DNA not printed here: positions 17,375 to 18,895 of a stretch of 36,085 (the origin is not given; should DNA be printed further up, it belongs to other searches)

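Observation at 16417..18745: Lys-to-His DegT-family enzyme next to Gmd: predicted GDP-3,6-dideoxyhexose (colitose-like) branch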

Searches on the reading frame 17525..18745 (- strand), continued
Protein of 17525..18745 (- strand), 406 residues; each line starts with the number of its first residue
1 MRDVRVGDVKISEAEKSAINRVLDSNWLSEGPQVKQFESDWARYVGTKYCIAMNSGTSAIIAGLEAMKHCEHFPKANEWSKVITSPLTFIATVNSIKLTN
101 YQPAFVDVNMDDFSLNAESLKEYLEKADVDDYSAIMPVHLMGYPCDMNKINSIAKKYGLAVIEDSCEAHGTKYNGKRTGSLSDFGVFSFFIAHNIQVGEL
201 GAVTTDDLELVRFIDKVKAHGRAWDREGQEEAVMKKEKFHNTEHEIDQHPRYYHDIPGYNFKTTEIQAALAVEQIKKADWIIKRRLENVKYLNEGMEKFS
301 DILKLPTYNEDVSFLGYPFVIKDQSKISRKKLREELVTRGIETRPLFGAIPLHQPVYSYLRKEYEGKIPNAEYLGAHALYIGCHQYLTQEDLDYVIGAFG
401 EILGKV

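Call 61: search_protein_families(library=ncbifam, proteins=[L053:1788-2387:+, L053:2384-2956:+, L053:2960-3613:+, L053:4577-5263:+, L053:6580-7917:+, L053:7969-8793:+, L053:717-1715:+], max_evalue=0.00001)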
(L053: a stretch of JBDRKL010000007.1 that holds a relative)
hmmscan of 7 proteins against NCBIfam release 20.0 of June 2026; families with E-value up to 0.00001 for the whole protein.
L053:1788-2387:+ (199 aa): 5 families
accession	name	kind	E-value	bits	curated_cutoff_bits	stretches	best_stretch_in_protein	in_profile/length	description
TIGR00441.1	gmhA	equivalog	3.5e-26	92.1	209.45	1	33-191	4-152/154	D-sedoheptulose 7-phosphate isomerase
NF010546.0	PRK13936.1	equivalog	4.4e-22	78.8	276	1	20-195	23-191/197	phosphoheptose isomerase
NF001628.0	PRK00414.1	equivalog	2.7e-17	63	265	1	19-172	25-165/192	D-sedoheptulose 7-phosphate isomerase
NF010547.0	PRK13938.1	equivalog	2.3e-14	53.5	320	1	27-189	32-184/196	D-sedoheptulose 7-phosphate isomerase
NF008138.0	PRK10886.1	equivalog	1.1e-10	41.6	352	1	31-161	32-152/196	DnaA initiator-associating protein DiaA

L053:2384-2956:+ (190 aa): 20 families
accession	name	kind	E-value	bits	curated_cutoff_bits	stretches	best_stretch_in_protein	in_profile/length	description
NF006506.0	PRK08942.1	equivalog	7.2e-46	156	178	1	2-188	3-179/182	D-glycero-beta-D-manno-heptose 1,7-bisphosphate 7-phosphatase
TIGR01656.1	Histidinol-ppas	subfamily_domain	1.1e-36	125.9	84.15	1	3-151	1-143/149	histidinol-phosphate phosphatase domain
NF005264.0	PRK06769.1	equivalog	4.8e-35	120.9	217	1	2-189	4-174/175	HAD-IIIA family hydrolase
TIGR00213.1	GmhB_yaeD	subfamily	2e-34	118.8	149.6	1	3-159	2-155/176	D-glycero-beta-D-manno-heptose 1,7-bisphosphate 7-phosphatase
NF050049.1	HBPPhtaseGmhB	domain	1.5e-27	96.5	250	1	2-153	3-143/171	D-glycero-alpha-D-manno-heptose-1,7-bisphosphate 7-phosphatase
TIGR01662.1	HAD-SF-IIIA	subfamily_domain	1.4e-26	93.3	44.6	1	4-152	2-137/141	HAD-IIIA family hydrolase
NF003937.0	PRK05446.1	equivalog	8.8e-23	80.9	443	1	1-154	2-149/355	bifunctional histidinol-phosphatase/imidazoleglycerol-phosphate dehydratase HisB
TIGR01261.1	hisB_Nterm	equivalog_domain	3.4e-20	72.2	140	1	3-144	2-137/161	histidinol-phosphatase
NF009695.0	PRK13222.1-2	equivalog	1.5e-11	44.2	225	1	103-187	143-223/226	phosphoglycolate phosphatase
NF009804.0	PRK13288.1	equivalog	2.6e-10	40.2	218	1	103-187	131-211/215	pyrophosphatase PpaX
TIGR02253.1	CTE7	subfamily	2.8e-09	37.1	169.75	1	104-181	144-219/221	TIGR02253 family HAD-type hydrolase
TIGR01454.1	AHBA_synth_RP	hypoth_equivalog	7.3e-07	29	246.65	1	104-181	125-198/205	AHBA synthesis associated protein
TIGR01449.2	PGP_bact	equivalog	2.5e-06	27.2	180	0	104-153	135-184/213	phosphoglycolate phosphatase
TIGR01457.1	HAD-SF-IIA-hyp2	hypoth_equivalog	3e-06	26.9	247.65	1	110-180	178-247/249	TIGR01457 family HAD-type hydrolase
TIGR01460.1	HAD-SF-IIA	subfamily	3.7e-06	26.9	100.15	0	110-153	197-243/246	HAD-IIA family hydrolase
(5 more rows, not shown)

L053:2960-3613:+ (217 aa): 11 families
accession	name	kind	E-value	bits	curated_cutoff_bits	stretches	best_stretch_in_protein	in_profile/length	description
TIGR00875.1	fsa_talC_mipB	equivalog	6.7e-66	221.8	245.95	1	1-212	1-211/213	fructose-6-phosphate aldolase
NF009299.0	PRK12656.1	equivalog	2.9e-39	134.9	214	1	1-215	1-218/222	fructose-6-phosphate aldolase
NF009296.0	PRK12653.1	subfamily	5.1e-35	121.2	306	1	1-212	1-213/220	fructose-6-phosphate aldolase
TIGR02134.1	transald_staph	equivalog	3.3e-32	112.1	281.95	1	2-198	7-211/236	transaldolase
TIGR00874.1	talAB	equivalog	1.3e-14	54.3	396.2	1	17-194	54-251/317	transaldolase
NF002881.0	PRK03343.1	subfamily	1.1e-11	44.5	367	1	37-118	89-175/370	transaldolase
NF008965.0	PRK12309.1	equivalog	9.8e-10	38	550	1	58-193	110-256/392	transaldolase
NF009001.0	PRK12346.1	subfamily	8.6e-09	35.4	439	1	74-191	121-249/316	transaldolase A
TIGR00876.1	tal_mycobact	equivalog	2.6e-08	33.6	233.75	0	51-116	92-162/350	transaldolase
NF003026.0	PRK03903.1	equivalog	3.6e-08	33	344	0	51-117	90-161/323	transaldolase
NF007080.0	PRK09533.1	equivalog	4.3e-07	28.2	712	0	38-115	90-172/949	bifunctional transaldolase/phosoglucose isomerase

L053:4577-5263:+ (228 aa): 25 families
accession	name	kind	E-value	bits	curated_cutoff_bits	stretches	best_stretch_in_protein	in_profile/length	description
NF045761.1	NAMPUrTaseMurU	equivalog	2.2e-37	129.1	250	1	1-222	1-225/226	N-acetylmuramate alpha-1-phosphate uridylyltransferase MurU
NF052502.1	man1P_GTase_Rv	exception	7.2e-36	123.8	440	1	4-185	4-188/352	mannose-1-phosphate guanylyltransferase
TIGR03992.1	Arch_glmU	subfamily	3.4e-34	118.4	292.1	1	1-212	1-215/393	bifunctional sugar-1-phosphate nucleotidylyltransferase/acetyltransferase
NF041313.1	UDPGP_AglF_Halo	equivalog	5.2e-29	101.3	400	1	1-175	1-178/234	UTP--glucose-1-phosphate uridylyltransferase AglF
NF049965.1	GlMnHpPGnyltfHddC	equivalog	8.3e-29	100.8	300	1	1-209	1-206/221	D-glycero-D-manno-heptose 1-phosphate guanosyltransferase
TIGR01208.1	rmlA_long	equivalog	7.4e-25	87.6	320.25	1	5-181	4-184/353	glucose-1-phosphate thymidylyltransferase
TIGR02623.1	G1P_cyt_trans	equivalog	9.8e-23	80.9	300.25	1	1-214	1-235/255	glucose-1-phosphate cytidylyltransferase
TIGR01173.1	glmU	equivalog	1.3e-16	60.5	366.85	1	1-176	1-177/452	bifunctional UDP-N-acetylglucosamine diphosphorylase/glucosamine-1-phosphate N-acetyltransferase GlmU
NF045697.1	MurNAcPUrMurU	equivalog_domain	1.4e-16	60.7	370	1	5-203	2-207/229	N-acetylmuramate alpha-1-phosphate uridylyltransferase MurU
NF041173.1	Sug_nt_acttase_Thmprot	equivalog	5e-16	58.6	600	1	1-180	1-177/405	bifunctional sugar-1-phosphate nucleotidylyltransferase/acetyltransferase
TIGR01207.1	rmlA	equivalog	1.1e-14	54.3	360.65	1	5-177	4-181/286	glucose-1-phosphate thymidylyltransferase RfbA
NF010934.1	PRK14354.1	equivalog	6.3e-14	51.3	450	1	5-143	4-140/447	bifunctional UDP-N-acetylglucosamine diphosphorylase/glucosamine-1-phosphate N-acetyltransferase GlmU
NF012024.0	PRK15480.1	equivalog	2.9e-12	46.3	588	1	4-178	7-186/292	glucose-1-phosphate thymidylyltransferase RfbA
TIGR01099.1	galU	equivalog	3.4e-11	43.2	326.8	1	5-81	6-82/261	UTP--glucose-1-phosphate uridylyltransferase GalU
NF010933.0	PRK14353.1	equivalog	3.7e-11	42.3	505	1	4-162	9-167/453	bifunctional UDP-N-acetylglucosamine diphosphorylase/glucosamine-1-phosphate N-acetyltransferase GlmU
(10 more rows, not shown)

L053:6580-7917:+ (445 aa): 7 families
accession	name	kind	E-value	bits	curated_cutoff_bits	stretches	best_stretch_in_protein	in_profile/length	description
TIGR03990.1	Arch_GlmM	equivalog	2.2e-140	468.5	439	1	4-440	3-441/444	phosphoglucosamine mutase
TIGR01455.1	glmM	equivalog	4e-70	236.7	447.55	1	5-436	1-433/442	phosphoglucosamine mutase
NF046027.1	PhglucPhmanMutPgmG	equivalog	1.6e-56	191.9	600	1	9-435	14-442/460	phosphoglucomutase/phosphomannomutase PgmG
NF007088.0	PRK09542.1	equivalog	3e-56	191.3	618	1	6-437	13-447/456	phosphomannomutase/phosphoglucomutase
NF011943.0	PRK15414.1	subfamily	3e-40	138.6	801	1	5-430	7-440/456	phosphomannomutase CpsG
TIGR01132.1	pgm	equivalog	9.5e-14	50.7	778.05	1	5-180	42-241/546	phosphoglucomutase (alpha-D-glucose-1,6-bisphosphate-dependent)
NF005737.0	PRK07564.1-1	equivalog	8.3e-12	44.5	378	1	208-361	249-405/543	alpha-D-glucose phosphate-specific phosphoglucomutase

L053:7969-8793:+ (274 aa): 34 families (the best 25 are shown)
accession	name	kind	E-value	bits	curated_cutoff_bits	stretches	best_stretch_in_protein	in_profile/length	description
NF052502.1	man1P_GTase_Rv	exception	1.7e-58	198.2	440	1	48-268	2-225/352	mannose-1-phosphate guanylyltransferase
TIGR03992.1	Arch_glmU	subfamily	9.5e-48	163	292.1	1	48-262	2-216/393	bifunctional sugar-1-phosphate nucleotidylyltransferase/acetyltransferase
TIGR01208.1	rmlA_long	equivalog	1.3e-45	155.8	320.25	1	48-269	1-230/353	glucose-1-phosphate thymidylyltransferase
NF045761.1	NAMPUrTaseMurU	equivalog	3.7e-37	128.4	250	1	48-268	2-222/226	N-acetylmuramate alpha-1-phosphate uridylyltransferase MurU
NF041313.1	UDPGP_AglF_Halo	equivalog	6.8e-37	127.2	400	1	48-224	2-180/234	UTP--glucose-1-phosphate uridylyltransferase AglF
NF049965.1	GlMnHpPGnyltfHddC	equivalog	1.4e-29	103.4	300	1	48-271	2-219/221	D-glycero-D-manno-heptose 1-phosphate guanosyltransferase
TIGR02623.1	G1P_cyt_trans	equivalog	2.8e-29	102.3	300.25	2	136-265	111-237/255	glucose-1-phosphate cytidylyltransferase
NF041173.1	Sug_nt_acttase_Thmprot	equivalog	2.1e-26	92.8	600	1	48-262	2-216/405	bifunctional sugar-1-phosphate nucleotidylyltransferase/acetyltransferase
TIGR01207.1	rmlA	equivalog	2.3e-25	89.3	360.65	1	48-269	1-232/286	glucose-1-phosphate thymidylyltransferase RfbA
TIGR02091.1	glgC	equivalog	1.4e-23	83.6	424.9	1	145-268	115-254/364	glucose-1-phosphate adenylyltransferase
NF012024.0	PRK15480.1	equivalog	2.2e-23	82.8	588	1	47-266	4-233/292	glucose-1-phosphate thymidylyltransferase RfbA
NF003670.0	PRK05293.1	equivalog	4e-22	78.7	470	1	144-269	118-254/382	glucose-1-phosphate adenylyltransferase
NF045697.1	MurNAcPUrMurU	equivalog_domain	1.9e-17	63.4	370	1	50-268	1-223/229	N-acetylmuramate alpha-1-phosphate uridylyltransferase MurU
NF002772.0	PRK02862.1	equivalog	3.8e-17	62.1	537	0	212-268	209-267/429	glucose-1-phosphate adenylyltransferase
TIGR01099.1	galU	equivalog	1.3e-16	61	326.8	2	46-122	1-77/261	UTP--glucose-1-phosphate uridylyltransferase GalU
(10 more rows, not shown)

L053:717-1715:+ (332 aa): 10 families
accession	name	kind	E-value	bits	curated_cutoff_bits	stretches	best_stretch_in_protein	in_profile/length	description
TIGR04380.1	myo_inos_iolG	equivalog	2.6e-38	131.7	355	1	3-322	1-320/330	inositol 2-dehydrogenase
NF052479.1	LevoglcsnDh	equivalog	2.9e-37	128.3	650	1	1-217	1-231/386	levoglucosan dehydrogenase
NF040723.1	UDP-GlcNAcDh_Arch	equivalog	1.5e-32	113.4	450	1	5-315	2-291/302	UDP-N-acetylglucosamine 3-dehydrogenase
NF008607.0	PRK11579.1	subfamily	2.1e-21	76.3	330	1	3-183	4-184/346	oxidoreductase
NF052679.1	InsChiInosDhIolG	equivalog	1e-20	74.1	540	1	4-149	3-155/343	bifunctional inositol 2-dehydrogenase/D-chiro-inositol 1-dehydrogenase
NF041392.1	XylDh_Gfo6_Halo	equivalog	6.7e-16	58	350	1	31-326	48-343/350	D-xylose 1-dehydrogenase Gfo6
NF007574.0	PRK10206.1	equivalog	1.2e-14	54.1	352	1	42-182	45-181/345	oxidoreductase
NF058563.1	BT_2159_fam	equivalog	1.9e-14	53.4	650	1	4-190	1-185/350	disaccharide 3-dehydrogenase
NF058561.1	BT_2158_fam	equivalog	2.4e-12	46.2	750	1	4-147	36-182/487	glycoside 3-dehydrogenase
NF009830.0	PRK13304.1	equivalog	3.6e-09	36.5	267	1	3-116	1-117/265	aspartate dehydrogenase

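Call 65: predict_structure(alignment_id=A1)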
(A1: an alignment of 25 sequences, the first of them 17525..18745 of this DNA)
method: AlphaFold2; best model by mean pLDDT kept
length: 406 residues; sequences in the alignment: 25
mean_pLDDT: 83.2   pTM: 0.84
mean pLDDT of the five models: 83.2, 82.0, 81.4, 78.5, 78.2
residues with pLDDT >= 90: 211; 70-90: 128; 50-70: 23; < 50: 44
segments of 3 or more residues with pLDDT < 50: 193-197, 222-254, 348-352
pLDDT, mean of each block of 10 residues (from residue 1): 79 88 85 94 95 90 90 89 82 84 91 92 94 93 92 96 81 92 86 53 94 85 41 35 38 51 88 90 94 97 93 91 91 95 73 57 84 89 92 97 92
secondary structure, 60 per line:
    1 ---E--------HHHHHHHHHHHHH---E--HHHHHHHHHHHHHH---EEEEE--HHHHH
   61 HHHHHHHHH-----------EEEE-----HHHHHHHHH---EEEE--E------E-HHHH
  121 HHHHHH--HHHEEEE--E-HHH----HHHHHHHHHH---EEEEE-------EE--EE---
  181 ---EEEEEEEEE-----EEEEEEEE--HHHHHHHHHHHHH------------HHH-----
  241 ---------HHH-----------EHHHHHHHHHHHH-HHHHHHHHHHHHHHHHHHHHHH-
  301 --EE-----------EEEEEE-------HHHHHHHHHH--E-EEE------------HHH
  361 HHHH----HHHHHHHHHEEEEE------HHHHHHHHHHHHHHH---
elements in order: H13-25 H32-45 E49-53 H56-69 E81-84 H90-98 E102-105 H117-126 E132-135 H147-156 E160-164 E184-192 E198-205 H208-220 H265-276 H278-299 E316-321 H329-338 E343-345 H358-364 H369-377 E378-382 H389-403

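Call 69: fold_search(model_id=the predicted structure, library=pdb)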
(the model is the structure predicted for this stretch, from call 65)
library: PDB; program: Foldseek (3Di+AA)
matches with E <= 10: 1870; with E <= 0.001: 1572
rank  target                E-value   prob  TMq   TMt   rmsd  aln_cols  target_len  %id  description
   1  7b0m                  1.3e-30  1.00  0.80  0.87   3.7       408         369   28  Sugar transaminase from a metagenome collected from troll oil field production water (released 2021-12-01)
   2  3dr4_D                4.2e-30  1.00  0.82  0.90   3.3       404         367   29  GDP-perosamine synthase K186A mutant from Caulobacter crescentus with bound sugar ligand (released 2008-10-14)
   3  3bn1_C                8.6e-30  1.00  0.81  0.90   3.3       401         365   30  Crystal structure of GDP-perosamine synthase (released 2008-03-18)
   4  3dr4_B                1.3e-29  1.00  0.81  0.90   3.3       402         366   29  GDP-perosamine synthase K186A mutant from Caulobacter crescentus with bound sugar ligand (released 2008-10-14)
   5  3dr4_A                1.3e-29  1.00  0.81  0.90   3.4       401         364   30  GDP-perosamine synthase K186A mutant from Caulobacter crescentus with bound sugar ligand (released 2008-10-14)
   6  7b0d_A                1.3e-29  1.00  0.79  0.87   3.2       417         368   30  Sugar transaminase from Archaeoglobus veneficus (released 2021-12-01)
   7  3b8x_B                1.8e-29  1.00  0.80  0.83   4.8       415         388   27  Crystal structure of GDP-4-keto-6-deoxymannose-3-dehydratase (ColD) H188N mutant with bound GDP-perosamine (released 2007-11-27)
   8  3gr9_F                1.9e-29  1.00  0.79  0.83   4.7       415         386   26  Crystal structure of ColD H188K S187N (released 2009-06-16)
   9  3bn1_A                2.1e-29  1.00  0.82  0.90   3.5       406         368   29  Crystal structure of GDP-perosamine synthase (released 2008-03-18)
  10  3bb8_A                2.7e-29  1.00  0.83  0.80   3.9       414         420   29  E1 Dehydrase H220K Mutant (released 2008-09-16)
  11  3b8x_A                3.6e-29  1.00  0.80  0.84   5.9       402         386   28  Crystal structure of GDP-4-keto-6-deoxymannose-3-dehydratase (ColD) H188N mutant with bound GDP-perosamine (released 2007-11-27)
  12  3dr4_C                4.3e-29  1.00  0.82  0.90   3.3       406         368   29  GDP-perosamine synthase K186A mutant from Caulobacter crescentus with bound sugar ligand (released 2008-10-14)
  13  3bcx_A                4.8e-29  1.00  0.82  0.80   4.0       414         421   29  E1 Dehydrase (released 2007-11-27)
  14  8vr5_B                6.6e-29  1.00  0.82  0.88   4.1       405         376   24  crystal structure of the Pcryo_0618 aminotransferase from Psychrobacter cryohalolentis K5 in the presence of PMP and g (released 2024-01-31)
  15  2gms_B                1.1e-28  1.00  0.80  0.83   4.7       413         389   27  E coli GDP-4-keto-6-deoxy-D-mannose-3-dehydratase with bound hydrated PLP (released 2006-09-05)
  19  2gms_A                2.2e-28  1.00  0.79  0.82   6.0       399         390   28  E coli GDP-4-keto-6-deoxy-D-mannose-3-dehydratase with bound hydrated PLP (released 2006-09-05)
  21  3bcx_B                2.6e-28  1.00  0.82  0.80   3.9       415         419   29  E1 Dehydrase (released 2007-11-27)
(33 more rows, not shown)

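Call 74: search_protein_families(library=pfam, proteins=[L002:1471-3606:+, L002:3884-4972:+, L002:11231-12670:+, L002:13229-14845:-, L028:909-2408:+, L028:8460-9746:-, L028:12170-12853:+, L028:16318-18006:+, L028:17999-19159:+, L028:19131-20294:+], max_evalue=0.0001)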
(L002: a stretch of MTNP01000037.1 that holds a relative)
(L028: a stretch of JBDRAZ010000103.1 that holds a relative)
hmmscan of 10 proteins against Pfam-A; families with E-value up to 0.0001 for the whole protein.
L002:1471-3606:+ (711 aa): 0 families

L002:3884-4972:+ (362 aa): 3 families
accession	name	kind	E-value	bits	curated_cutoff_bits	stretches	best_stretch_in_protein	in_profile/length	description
PF13393.11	tRNA-synt_His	-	7.2e-36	124.4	25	1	3-247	56-308/308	Histidyl-tRNA synthetase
PF03129.25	HGTP_anticodon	-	2e-13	50.7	21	1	268-353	4-92/94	Anticodon binding domain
PF00587.30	tRNA-synt_2b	-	8.7e-11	42.6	29.3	1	2-205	1-120/179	tRNA synthetase class II core domain (G, H, P, S and T)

L002:11231-12670:+ (479 aa): 3 families
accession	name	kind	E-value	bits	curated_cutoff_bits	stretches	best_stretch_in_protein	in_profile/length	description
PF01943.22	Polysacc_synt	-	4.3e-49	167.8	28.2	1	11-277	4-273/274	Polysaccharide biosynthesis protein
PF13440.11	Polysacc_synt_3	-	6.5e-21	75.3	23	1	33-327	2-292/293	Polysaccharide biosynthesis protein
PF03023.19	MurJ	-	6.7e-11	41.9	27.4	1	64-446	39-443/451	Lipid II flippase MurJ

L002:13229-14845:- (538 aa): 0 families

L028:909-2408:+ (499 aa): 3 families
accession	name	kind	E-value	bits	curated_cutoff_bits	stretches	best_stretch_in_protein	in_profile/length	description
PF01943.22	Polysacc_synt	-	1.4e-35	123.5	28.2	1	9-291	2-274/274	Polysaccharide biosynthesis protein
PF13440.11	Polysacc_synt_3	-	8e-23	81.5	23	1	33-341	2-292/293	Polysaccharide biosynthesis protein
PF03023.19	MurJ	-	3.1e-10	39.7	27.4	1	50-459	17-437/451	Lipid II flippase MurJ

L028:8460-9746:- (428 aa): 3 families
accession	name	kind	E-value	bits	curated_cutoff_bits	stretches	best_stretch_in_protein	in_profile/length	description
PF03721.20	UDPG_MGDP_dh_N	-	7.6e-43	146.7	27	1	5-175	2-180/187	UDP-glucose/GDP-mannose dehydrogenase family, NAD binding domain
PF00984.24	UDPG_MGDP_dh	-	3.5e-21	75.6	25.4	1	196-286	1-93/94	UDP-glucose/GDP-mannose dehydrogenase family, central domain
PF03720.21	UDPG_MGDP_dh_C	-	3.1e-15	56.9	30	1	312-411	2-102/103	UDP-glucose/GDP-mannose dehydrogenase family, UDP binding domain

L028:12170-12853:+ (227 aa): 1 family
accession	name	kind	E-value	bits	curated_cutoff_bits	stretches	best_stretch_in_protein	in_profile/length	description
PF00535.33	Glycos_transf_2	-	1.2e-14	55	23.3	1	9-164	2-164/168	Glycosyl transferase family 2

L028:16318-18006:+ (562 aa): 3 families
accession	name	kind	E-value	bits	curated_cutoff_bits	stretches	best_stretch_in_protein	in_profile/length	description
PF16861.10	Carbam_trans_C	-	9e-61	204.8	27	1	390-560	1-169/170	Carbamoyltransferase C-terminus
PF02543.21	Carbam_trans_N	-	1.7e-39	136.7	24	1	4-335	3-346/346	Carbamoyltransferase N-terminus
PF22521.2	HypF_C_2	-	3.4e-05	24.2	27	1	253-332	157-240/241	Carbamoyltransferase, Kae1-like Domain, second subdomain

L028:17999-19159:+ (386 aa): 5 families
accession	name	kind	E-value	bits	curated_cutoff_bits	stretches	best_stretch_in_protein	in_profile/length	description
PF00534.26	Glycos_transf_1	-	4.3e-24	85.4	26.4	1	198-362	7-171/172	Glycosyl transferases group 1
PF13692.12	Glyco_trans_1_4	-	9.3e-24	84.7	27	1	207-348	2-141/142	Glycosyl transferases group 1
PF13477.12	Glyco_trans_4_2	-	6.5e-11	43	23.4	1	21-159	11-138/139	Glycosyl transferase 4-like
PF13439.12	Glyco_transf_4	-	8.5e-10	39.3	28.5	1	22-188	7-169/170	Glycosyltransferase Family 4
PF13524.12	Glyco_trans_1_2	-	1.6e-05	25.3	25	1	236-343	13-108/144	Glycosyl transferase-like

L028:19131-20294:+ (387 aa): 2 families
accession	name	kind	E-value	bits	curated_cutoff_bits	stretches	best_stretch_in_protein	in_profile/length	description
PF13231.12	PMT_2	-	1.2e-05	26.1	26.1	1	91-206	25-139/160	Dolichyl-phosphate-mannose-protein mannosyltransferase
PF02366.24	PMT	-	3.2e-05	24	22.7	1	93-225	88-225/245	Dolichyl-phosphate-mannose-protein mannosyltransferase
